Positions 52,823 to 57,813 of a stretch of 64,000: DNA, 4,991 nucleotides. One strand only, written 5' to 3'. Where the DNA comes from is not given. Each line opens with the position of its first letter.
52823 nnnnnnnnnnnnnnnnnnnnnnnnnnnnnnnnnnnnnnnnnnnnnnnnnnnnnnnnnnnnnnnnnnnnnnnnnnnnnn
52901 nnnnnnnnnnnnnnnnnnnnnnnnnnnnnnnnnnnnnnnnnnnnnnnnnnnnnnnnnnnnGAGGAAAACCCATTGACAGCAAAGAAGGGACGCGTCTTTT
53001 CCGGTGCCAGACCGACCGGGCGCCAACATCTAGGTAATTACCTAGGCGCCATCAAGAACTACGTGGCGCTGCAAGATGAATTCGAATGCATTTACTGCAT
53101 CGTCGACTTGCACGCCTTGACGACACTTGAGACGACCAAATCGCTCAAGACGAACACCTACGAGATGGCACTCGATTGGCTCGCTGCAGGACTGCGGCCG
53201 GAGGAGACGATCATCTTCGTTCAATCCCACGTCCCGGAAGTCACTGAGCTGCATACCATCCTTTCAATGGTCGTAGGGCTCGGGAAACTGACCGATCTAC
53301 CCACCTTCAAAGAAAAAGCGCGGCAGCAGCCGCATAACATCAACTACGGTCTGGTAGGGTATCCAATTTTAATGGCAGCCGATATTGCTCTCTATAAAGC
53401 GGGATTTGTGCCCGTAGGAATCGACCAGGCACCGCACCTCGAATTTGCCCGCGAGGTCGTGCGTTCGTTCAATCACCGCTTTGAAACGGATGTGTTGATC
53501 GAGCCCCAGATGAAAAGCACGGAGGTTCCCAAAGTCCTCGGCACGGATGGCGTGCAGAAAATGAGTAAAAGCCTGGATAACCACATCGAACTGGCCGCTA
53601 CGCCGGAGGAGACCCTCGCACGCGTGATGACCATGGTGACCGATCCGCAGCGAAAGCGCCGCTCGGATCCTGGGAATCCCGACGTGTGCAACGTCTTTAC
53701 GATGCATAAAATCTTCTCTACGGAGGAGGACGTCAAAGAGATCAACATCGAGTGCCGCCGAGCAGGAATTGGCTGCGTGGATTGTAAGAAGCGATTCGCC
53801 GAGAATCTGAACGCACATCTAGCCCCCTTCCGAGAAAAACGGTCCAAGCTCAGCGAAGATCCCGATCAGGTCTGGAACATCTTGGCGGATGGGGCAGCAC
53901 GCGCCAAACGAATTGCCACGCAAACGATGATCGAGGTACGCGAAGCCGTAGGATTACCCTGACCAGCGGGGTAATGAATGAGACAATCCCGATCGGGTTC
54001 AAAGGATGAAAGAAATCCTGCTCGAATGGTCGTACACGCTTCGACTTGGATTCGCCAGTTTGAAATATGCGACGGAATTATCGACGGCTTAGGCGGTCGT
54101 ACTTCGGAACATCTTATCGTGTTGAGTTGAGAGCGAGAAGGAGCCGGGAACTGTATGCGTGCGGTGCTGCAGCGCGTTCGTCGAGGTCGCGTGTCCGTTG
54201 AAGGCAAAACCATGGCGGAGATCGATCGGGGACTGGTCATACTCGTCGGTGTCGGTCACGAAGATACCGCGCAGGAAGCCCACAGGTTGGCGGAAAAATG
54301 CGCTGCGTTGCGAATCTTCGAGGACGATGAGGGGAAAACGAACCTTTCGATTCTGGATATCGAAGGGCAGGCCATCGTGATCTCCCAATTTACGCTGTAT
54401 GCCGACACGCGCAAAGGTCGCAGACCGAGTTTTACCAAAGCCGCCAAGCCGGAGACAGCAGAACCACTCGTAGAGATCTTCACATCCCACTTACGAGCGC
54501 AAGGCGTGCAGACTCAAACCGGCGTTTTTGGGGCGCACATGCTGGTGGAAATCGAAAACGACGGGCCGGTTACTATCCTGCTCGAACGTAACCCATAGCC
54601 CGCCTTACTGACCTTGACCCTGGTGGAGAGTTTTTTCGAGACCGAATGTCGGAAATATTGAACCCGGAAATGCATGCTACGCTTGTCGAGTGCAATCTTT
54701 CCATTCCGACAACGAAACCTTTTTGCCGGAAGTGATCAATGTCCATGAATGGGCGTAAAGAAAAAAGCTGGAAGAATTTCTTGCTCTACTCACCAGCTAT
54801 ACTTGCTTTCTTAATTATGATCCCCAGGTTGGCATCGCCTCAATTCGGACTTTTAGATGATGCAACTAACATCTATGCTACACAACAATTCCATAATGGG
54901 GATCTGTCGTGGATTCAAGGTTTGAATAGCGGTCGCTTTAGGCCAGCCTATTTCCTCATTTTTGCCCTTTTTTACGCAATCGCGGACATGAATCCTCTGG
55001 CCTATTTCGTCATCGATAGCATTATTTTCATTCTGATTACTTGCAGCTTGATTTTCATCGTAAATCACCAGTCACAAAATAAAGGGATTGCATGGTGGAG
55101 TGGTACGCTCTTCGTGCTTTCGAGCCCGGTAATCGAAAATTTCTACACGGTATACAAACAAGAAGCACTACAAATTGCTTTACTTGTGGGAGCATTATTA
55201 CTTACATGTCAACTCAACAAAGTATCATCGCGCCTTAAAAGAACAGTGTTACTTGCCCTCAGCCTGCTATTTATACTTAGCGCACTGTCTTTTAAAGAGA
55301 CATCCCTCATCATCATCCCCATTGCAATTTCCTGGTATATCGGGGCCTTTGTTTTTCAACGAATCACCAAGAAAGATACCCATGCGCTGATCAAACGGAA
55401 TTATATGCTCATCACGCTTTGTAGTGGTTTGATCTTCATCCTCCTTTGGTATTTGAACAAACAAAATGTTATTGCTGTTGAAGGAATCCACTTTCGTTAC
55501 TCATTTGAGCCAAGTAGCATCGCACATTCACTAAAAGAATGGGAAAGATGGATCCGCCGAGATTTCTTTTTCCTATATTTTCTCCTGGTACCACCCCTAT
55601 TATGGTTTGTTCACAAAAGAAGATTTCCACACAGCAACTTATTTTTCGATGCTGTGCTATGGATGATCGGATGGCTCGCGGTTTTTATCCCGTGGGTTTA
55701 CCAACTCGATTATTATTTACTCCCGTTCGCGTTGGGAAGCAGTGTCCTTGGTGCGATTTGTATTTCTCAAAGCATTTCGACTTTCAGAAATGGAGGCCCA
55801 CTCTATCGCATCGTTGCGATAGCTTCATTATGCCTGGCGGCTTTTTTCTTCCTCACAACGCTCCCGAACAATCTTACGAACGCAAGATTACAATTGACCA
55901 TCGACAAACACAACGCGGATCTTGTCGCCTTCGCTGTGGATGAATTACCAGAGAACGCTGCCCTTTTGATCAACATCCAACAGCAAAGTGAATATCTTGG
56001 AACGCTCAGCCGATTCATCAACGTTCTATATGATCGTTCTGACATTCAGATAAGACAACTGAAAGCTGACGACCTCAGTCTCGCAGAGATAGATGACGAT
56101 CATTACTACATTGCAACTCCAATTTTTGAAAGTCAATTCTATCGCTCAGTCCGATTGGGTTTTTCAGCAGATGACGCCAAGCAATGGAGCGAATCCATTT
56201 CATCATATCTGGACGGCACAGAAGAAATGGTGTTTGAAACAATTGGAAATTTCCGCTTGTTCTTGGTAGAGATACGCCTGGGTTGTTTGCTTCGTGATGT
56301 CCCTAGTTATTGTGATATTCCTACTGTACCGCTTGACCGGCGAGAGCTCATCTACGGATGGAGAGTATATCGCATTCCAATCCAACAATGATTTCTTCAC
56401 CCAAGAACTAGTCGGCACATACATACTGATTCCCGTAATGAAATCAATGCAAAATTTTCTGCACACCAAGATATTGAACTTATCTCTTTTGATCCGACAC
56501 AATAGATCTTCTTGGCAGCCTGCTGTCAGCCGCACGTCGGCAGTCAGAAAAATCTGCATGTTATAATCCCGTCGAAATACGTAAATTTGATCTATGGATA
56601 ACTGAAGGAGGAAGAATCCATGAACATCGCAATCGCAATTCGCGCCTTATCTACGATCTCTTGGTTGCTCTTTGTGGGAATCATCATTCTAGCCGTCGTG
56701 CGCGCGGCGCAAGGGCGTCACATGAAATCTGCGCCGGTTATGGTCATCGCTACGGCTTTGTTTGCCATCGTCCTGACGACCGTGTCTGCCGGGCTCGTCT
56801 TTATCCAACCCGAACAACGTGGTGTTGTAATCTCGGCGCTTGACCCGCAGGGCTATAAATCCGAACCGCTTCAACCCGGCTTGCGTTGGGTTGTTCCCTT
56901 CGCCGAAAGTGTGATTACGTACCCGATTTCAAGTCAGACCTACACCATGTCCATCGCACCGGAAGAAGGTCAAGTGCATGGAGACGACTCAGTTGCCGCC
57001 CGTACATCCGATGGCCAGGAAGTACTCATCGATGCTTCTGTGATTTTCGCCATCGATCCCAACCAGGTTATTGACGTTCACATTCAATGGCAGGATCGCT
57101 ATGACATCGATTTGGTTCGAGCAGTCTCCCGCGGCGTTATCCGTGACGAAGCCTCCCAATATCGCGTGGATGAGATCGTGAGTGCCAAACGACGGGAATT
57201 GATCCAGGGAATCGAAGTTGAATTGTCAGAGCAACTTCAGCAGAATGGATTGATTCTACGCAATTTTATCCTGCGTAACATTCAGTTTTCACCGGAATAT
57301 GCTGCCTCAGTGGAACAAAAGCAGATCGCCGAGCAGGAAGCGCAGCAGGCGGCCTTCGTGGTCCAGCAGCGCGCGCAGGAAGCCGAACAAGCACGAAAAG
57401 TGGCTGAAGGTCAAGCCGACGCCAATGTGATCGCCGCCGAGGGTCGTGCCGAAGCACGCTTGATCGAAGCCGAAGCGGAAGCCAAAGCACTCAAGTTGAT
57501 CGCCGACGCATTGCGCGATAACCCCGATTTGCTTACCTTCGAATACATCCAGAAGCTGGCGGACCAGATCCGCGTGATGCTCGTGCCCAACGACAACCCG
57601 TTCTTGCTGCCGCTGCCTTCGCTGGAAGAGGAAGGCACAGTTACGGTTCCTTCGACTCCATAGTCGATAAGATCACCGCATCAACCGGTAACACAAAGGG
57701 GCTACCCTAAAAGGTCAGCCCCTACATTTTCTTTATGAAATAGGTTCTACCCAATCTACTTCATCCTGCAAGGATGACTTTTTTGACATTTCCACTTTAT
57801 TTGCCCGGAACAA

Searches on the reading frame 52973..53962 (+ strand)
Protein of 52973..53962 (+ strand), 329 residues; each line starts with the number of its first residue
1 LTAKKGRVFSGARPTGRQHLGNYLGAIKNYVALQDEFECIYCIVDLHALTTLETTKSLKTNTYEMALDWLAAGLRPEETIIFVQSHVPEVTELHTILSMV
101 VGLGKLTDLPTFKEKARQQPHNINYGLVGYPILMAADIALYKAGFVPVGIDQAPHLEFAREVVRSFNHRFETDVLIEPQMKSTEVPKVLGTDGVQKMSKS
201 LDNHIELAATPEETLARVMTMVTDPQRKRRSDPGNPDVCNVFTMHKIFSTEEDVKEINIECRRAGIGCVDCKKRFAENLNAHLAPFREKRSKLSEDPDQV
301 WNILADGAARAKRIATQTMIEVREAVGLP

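Call 55: search_protein_families(library=pfam, proteins=[window:52973-53962:+], max_evalue=0.00001)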
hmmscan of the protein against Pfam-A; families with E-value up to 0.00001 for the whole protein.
window:52973-53962:+ (329 aa): 1 family
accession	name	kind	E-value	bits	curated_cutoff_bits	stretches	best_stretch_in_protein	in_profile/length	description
PF00579.31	tRNA-synt_1b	-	2.1e-64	218.1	21.1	1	4-283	4-291/292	tRNA synthetases class I (W and Y)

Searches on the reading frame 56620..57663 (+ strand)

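Call 55: search_protein_families(library=pfam, proteins=[window:56620-57663:+], max_evalue=0.00001)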
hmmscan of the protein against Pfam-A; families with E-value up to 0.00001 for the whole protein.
window:56620-57663:+ (347 aa): 1 family
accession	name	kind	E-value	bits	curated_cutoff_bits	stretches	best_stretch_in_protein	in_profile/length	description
PF01145.31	Band_7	-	8.5e-32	111.1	23.6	1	62-256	3-173/176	SPFH domain / Band 7 family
